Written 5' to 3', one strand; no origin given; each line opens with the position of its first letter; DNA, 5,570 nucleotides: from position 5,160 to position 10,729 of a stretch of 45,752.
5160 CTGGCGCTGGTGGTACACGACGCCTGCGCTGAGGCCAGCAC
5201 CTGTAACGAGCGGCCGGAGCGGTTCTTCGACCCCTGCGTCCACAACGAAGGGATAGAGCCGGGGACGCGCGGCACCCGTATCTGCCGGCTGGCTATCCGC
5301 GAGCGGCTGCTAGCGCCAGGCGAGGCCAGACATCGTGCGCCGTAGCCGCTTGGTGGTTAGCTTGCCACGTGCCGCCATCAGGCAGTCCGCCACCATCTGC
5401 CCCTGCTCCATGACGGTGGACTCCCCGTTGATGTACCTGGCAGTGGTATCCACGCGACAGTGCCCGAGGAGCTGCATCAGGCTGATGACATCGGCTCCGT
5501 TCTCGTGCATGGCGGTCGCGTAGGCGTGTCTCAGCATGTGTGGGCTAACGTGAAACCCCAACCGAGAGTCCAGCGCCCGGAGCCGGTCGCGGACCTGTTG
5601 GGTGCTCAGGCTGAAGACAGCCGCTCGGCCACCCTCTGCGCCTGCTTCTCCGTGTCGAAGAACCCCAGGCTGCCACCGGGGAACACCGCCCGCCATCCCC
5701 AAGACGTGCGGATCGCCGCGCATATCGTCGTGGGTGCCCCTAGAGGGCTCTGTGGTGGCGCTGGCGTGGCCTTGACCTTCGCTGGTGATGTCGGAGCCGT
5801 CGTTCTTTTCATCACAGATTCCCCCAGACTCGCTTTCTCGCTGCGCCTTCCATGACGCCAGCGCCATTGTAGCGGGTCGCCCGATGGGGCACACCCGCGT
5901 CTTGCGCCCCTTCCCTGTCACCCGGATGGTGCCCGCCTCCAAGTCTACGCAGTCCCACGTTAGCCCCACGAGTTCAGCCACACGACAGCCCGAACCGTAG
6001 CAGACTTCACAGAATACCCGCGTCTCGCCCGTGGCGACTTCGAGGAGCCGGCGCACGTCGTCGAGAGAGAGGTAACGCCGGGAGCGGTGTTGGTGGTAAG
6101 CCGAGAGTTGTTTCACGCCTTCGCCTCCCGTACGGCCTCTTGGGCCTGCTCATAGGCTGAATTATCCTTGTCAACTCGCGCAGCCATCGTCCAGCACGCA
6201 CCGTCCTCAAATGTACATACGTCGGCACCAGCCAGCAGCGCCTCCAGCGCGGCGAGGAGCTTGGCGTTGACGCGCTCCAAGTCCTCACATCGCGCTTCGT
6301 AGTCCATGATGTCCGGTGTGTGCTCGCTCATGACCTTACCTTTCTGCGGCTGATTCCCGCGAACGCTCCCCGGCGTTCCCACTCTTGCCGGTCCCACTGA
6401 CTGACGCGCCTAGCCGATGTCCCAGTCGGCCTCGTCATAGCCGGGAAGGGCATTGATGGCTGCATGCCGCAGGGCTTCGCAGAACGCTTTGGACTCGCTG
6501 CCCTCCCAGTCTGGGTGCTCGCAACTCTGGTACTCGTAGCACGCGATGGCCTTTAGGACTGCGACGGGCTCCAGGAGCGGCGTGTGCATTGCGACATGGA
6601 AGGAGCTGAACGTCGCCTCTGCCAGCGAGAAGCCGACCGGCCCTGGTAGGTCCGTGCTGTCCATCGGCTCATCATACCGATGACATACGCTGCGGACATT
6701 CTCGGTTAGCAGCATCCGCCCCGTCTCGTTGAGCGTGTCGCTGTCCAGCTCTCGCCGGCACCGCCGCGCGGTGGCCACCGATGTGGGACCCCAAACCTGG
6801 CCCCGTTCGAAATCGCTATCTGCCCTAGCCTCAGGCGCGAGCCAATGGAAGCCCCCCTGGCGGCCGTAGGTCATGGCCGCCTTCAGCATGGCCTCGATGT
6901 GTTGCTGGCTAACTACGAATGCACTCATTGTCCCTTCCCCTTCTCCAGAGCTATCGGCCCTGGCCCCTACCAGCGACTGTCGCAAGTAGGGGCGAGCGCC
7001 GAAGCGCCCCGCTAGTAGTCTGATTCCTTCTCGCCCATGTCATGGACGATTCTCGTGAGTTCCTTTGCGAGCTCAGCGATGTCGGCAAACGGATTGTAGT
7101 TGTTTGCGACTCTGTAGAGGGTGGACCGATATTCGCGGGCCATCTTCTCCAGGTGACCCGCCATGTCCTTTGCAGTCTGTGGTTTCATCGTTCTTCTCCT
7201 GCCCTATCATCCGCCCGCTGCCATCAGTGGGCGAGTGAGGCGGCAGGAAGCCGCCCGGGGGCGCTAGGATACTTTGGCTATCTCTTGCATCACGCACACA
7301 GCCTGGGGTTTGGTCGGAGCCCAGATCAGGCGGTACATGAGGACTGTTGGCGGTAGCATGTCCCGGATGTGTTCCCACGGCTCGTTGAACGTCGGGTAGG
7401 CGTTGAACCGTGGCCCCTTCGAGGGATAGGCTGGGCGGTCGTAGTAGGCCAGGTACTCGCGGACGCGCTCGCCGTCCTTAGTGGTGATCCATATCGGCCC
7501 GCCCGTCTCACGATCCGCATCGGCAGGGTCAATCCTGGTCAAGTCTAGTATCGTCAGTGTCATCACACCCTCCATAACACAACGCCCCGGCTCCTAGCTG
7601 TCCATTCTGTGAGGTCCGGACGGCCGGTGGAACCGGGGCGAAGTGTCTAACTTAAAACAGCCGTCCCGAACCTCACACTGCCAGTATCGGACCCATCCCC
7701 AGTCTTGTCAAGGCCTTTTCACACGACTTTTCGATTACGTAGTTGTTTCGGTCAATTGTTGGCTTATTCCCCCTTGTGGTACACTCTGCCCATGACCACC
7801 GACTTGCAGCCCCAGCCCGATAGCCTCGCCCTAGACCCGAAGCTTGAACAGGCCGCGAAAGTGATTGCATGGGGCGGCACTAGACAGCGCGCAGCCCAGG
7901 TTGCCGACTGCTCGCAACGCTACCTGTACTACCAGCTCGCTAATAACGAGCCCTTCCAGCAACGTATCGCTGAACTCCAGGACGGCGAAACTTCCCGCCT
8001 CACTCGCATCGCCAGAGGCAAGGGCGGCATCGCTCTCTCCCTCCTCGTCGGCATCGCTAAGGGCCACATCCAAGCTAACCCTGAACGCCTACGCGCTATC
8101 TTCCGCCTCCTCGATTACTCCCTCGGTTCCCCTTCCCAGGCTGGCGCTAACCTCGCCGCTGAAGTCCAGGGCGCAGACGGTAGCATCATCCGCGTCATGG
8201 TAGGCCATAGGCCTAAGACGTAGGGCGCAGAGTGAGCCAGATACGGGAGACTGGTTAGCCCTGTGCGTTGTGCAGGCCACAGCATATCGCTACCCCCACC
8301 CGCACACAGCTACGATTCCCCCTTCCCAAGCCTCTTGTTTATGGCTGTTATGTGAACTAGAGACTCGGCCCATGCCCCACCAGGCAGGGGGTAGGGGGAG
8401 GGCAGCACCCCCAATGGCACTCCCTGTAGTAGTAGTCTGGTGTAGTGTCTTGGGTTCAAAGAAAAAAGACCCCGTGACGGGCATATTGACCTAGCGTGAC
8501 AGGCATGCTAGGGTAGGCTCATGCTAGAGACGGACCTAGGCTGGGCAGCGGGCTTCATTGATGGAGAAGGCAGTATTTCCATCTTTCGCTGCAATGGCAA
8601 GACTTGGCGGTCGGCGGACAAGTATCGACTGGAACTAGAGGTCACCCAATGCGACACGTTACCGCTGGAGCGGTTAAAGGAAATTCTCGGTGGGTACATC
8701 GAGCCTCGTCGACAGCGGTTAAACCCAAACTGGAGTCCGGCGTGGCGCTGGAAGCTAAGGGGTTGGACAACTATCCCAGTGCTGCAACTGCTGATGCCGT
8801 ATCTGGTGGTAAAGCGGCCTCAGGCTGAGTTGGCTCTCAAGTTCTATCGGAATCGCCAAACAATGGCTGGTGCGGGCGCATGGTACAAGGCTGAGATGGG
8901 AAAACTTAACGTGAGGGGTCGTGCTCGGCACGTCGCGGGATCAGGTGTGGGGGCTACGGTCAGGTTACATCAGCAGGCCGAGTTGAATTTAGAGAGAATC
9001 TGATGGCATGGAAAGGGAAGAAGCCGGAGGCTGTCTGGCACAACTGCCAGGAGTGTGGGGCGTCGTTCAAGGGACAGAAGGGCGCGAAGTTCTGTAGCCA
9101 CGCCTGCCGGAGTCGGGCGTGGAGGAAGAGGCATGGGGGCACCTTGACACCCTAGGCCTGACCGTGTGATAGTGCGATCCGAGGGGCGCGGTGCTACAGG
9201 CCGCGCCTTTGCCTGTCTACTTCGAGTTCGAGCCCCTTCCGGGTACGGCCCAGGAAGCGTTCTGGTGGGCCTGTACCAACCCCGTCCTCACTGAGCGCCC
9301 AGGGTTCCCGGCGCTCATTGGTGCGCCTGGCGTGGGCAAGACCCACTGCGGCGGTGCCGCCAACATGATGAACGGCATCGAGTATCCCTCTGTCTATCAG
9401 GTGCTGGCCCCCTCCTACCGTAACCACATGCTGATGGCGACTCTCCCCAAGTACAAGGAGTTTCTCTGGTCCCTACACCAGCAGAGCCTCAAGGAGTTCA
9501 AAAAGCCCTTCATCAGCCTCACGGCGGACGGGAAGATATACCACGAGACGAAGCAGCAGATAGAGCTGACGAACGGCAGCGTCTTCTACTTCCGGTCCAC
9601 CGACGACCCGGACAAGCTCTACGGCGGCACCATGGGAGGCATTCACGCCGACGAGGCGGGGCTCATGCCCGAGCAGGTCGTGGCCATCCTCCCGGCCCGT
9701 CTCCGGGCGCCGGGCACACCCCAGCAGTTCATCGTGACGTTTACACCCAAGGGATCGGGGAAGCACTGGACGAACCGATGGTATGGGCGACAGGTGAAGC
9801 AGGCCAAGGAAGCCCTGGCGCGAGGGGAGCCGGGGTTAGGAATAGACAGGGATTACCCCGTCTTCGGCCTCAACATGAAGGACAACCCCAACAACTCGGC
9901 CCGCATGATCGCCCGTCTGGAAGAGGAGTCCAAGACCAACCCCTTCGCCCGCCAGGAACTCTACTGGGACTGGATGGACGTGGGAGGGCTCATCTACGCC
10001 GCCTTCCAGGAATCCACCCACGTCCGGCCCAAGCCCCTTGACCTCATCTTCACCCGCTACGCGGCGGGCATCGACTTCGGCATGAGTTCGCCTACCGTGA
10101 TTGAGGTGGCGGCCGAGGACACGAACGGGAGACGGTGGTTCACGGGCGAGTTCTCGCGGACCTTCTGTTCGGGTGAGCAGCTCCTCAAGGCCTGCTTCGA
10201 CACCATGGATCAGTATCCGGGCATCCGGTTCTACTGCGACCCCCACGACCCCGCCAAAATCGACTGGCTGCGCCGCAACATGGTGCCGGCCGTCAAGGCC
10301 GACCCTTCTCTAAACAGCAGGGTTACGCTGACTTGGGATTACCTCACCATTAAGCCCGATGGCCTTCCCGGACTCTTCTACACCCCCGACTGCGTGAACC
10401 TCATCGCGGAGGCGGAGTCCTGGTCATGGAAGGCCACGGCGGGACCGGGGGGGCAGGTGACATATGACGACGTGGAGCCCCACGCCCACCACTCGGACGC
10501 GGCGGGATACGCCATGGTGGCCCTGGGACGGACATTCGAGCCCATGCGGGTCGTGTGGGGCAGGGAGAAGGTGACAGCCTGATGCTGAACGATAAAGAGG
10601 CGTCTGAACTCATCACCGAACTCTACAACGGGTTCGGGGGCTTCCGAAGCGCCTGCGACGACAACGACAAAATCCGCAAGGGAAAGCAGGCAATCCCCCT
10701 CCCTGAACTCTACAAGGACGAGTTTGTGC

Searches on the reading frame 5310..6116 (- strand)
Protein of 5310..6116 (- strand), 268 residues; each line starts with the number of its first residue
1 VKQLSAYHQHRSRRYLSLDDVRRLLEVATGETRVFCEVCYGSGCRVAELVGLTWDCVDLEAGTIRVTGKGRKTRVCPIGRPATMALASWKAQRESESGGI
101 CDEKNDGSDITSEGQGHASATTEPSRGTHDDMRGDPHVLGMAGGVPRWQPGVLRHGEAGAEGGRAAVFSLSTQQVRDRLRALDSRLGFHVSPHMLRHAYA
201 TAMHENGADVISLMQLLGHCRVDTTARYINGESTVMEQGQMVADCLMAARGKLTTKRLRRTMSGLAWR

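Call 6: search_protein_families(library=pfam, proteins=[window:5310-6116:-], max_evalue=10)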
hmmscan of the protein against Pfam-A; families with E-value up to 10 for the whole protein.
window:5310-6116:- (268 aa): 1 family
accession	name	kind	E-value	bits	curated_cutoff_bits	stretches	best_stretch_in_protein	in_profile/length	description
PF00589.27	Phage_integrase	-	4.1e-29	102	27.1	2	15-96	2-92/172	Phage integrase family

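Call 14: search_protein_families(library=phrogs, proteins=[window:5310-6116:-], max_evalue=0.1)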
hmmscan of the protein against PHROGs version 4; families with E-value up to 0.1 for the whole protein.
window:5310-6116:- (268 aa): 8 families
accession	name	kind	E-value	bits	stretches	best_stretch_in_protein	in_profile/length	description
phrog_1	-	integration and excision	3.8e-30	106.7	1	12-230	267-434/611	integrase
phrog_216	-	integration and excision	3.5e-25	89.7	1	10-230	50-223/301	integrase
phrog_7269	-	integration and excision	1.5e-11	45.1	1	168-233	6-71/89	integrase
phrog_23271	-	unknown function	2.9e-09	37.8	1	187-237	6-56/67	-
phrog_34557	-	integration and excision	6.1e-07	30.3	1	179-237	114-172/183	integrase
phrog_7685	-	integration and excision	3.7e-06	27.7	1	170-227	162-218/240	integrase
phrog_9786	-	unknown function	0.083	14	0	57-87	19-49/60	-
phrog_35794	-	unknown function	0.097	14.5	0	4-43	19-57/71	-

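Call 61: search_dna_similar(query=window:5310-6116:-, collection=phages, mode=protein, max_evalue=0.00001, max_rows=15)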
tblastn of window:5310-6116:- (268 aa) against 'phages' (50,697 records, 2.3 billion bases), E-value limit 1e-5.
Records with a match: 22; places in all: 22; records where one place covers at least 80% of the query: 4.
Best place of each record, by identity: <60% 22.
By first word of the organism name: Acinetobacter 6; Listeria 4; Salmonella 4; Bacteriophage 3; Thermus 3; Escherichia 1; Enterococcus 1.
By host as written in the record: - 9; Listeria monocytogenes 4; Homo sapiens 3; Thermus thermophilus HB27 2; Thermus thermophilus HB8 1; Escherichia coli O157:H7 ATCC 43895 1; Enterococcus faecalis 1; Salmonella enterica subsp. enterica serovar Kentucky 1.
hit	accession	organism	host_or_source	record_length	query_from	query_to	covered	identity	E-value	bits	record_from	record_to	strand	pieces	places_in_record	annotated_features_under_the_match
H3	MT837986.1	Bacteriophage sp.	human fecal samples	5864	17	230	80%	31.0%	2e-16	84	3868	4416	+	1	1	record has no annotation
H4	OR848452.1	Listeria phage LM 4-14-1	Listeria monocytogenes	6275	14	228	80%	26.2%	1e-10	67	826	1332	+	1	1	record has no annotation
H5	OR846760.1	Listeria phage LM 4-11-1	Listeria monocytogenes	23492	14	228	80%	26.2%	1e-10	67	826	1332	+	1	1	record has no annotation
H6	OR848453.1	Listeria phage LM 4-14-1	Listeria monocytogenes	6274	14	228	80%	26.1%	9e-11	67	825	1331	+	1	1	record has no annotation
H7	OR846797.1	Listeria phage LM 4-11-1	Listeria monocytogenes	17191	14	228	80%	26.1%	9e-11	67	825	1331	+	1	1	record has no annotation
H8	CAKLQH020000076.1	Acinetobacter phage MD-2021a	not known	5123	35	241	77%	22.2%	2e-7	57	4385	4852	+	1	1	xerC_2: tyrosine recombinase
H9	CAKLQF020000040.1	Acinetobacter phage MD-2021a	not known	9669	35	241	77%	22.2%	2e-7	57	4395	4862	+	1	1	xerC_2: tyrosine recombinase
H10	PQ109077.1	Thermus phage Lalka27b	Thermus thermophilus HB27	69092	12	106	35%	41.1%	2e-7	58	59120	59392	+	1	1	recombinase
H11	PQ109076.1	Thermus phage Lalka27a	Thermus thermophilus HB27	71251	12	106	35%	41.1%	2e-7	58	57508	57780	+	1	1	recombinase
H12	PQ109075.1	Thermus phage Lalka8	Thermus thermophilus HB8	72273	12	106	35%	41.1%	2e-7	58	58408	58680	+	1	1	recombinase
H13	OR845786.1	Escherichia phage ECO95 1-6-1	Escherichia coli O157:H7 ATCC 43895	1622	14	89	28%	40.7%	9e-10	64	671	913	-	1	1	record has no annotation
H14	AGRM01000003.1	Salmonella enterica subsp. houtenae str. ATCC BAA-1581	Homo sapiens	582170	14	89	28%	40.7%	1e-9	64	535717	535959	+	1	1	tyrosine recombinase XerC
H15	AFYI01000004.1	Salmonella enterica subsp. enterica serovar Infantis str. ...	Homo sapiens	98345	14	89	28%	40.7%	1e-9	64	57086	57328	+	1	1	tyrosine recombinase XerC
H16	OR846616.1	Enterococcus phage Efs 1-1-1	Enterococcus faecalis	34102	9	89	30%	37.9%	4e-8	60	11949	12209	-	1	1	record has no annotation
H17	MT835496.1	Bacteriophage sp.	human fecal samples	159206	16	89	28%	40.7%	2e-6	54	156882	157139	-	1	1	record has no annotation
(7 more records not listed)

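Call 96: find_related_loci(query=window:5310-6116:-, collection=viral_contigs, flank=10000)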
Query window:5310-6116:- (268 aa) in viral_contigs; peptide patterns used: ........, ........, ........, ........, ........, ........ (x = any residue, [..] = any of these).
15 stretches matched a pattern; 15 encode a relative of the query (tblastn E <= 1e-3); 15 distinct loci.
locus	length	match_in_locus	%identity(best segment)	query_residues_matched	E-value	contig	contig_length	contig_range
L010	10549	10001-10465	25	36-225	6e-11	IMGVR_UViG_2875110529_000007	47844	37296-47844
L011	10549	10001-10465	25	36-225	6e-11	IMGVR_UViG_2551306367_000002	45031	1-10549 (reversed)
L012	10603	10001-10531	43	16-226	3e-9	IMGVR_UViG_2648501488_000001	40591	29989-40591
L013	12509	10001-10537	36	14-226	6e-7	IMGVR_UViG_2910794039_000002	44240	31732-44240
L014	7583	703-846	40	42-93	8e-6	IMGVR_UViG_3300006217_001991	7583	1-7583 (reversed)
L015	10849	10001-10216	33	1-66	1e-5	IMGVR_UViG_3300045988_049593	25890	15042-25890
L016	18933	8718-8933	33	1-66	1e-5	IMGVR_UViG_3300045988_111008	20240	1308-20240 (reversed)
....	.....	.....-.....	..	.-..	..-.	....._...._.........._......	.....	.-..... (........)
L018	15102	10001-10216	33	1-66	1e-5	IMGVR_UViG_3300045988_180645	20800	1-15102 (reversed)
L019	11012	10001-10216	33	1-66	1e-5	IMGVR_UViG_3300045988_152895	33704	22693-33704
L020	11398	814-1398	26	20-234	2e-5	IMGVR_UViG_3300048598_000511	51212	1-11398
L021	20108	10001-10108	42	32-67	2e-5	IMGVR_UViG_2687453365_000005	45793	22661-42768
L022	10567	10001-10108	42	32-67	2e-5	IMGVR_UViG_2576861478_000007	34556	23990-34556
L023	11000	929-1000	67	39-62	2e-5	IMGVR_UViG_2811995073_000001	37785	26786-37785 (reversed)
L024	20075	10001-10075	56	43-67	2e-4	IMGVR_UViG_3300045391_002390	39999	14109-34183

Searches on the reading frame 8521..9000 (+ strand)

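Call 106: search_protein_families(library=phrogs, proteins=[window:8521-9000:+], max_evalue=0.001)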
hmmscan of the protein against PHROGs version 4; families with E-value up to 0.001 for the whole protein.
window:8521-9000:+ (160 aa): 1 family
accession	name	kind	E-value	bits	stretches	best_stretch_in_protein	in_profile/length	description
phrog_5046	-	DNA, RNA and nucleotide metabolism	5.7e-29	102.4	1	3-128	5-129/161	HNH endonuclease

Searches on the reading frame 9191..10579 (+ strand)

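Call 106: search_protein_families(library=phrogs, proteins=[window:9191-10579:+], max_evalue=0.001)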
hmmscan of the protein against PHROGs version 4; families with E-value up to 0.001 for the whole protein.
window:9191-10579:+ (463 aa): 3 families
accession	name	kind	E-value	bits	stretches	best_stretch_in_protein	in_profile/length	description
phrog_2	-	head and packaging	2.1e-26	94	1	41-443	281-590/807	terminase large subunit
phrog_5653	-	head and packaging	1.4e-07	32.4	1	260-441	2-176/199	terminase large subunit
phrog_6672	-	head and packaging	0.00086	19.9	0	347-442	37-126/145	terminase large subunit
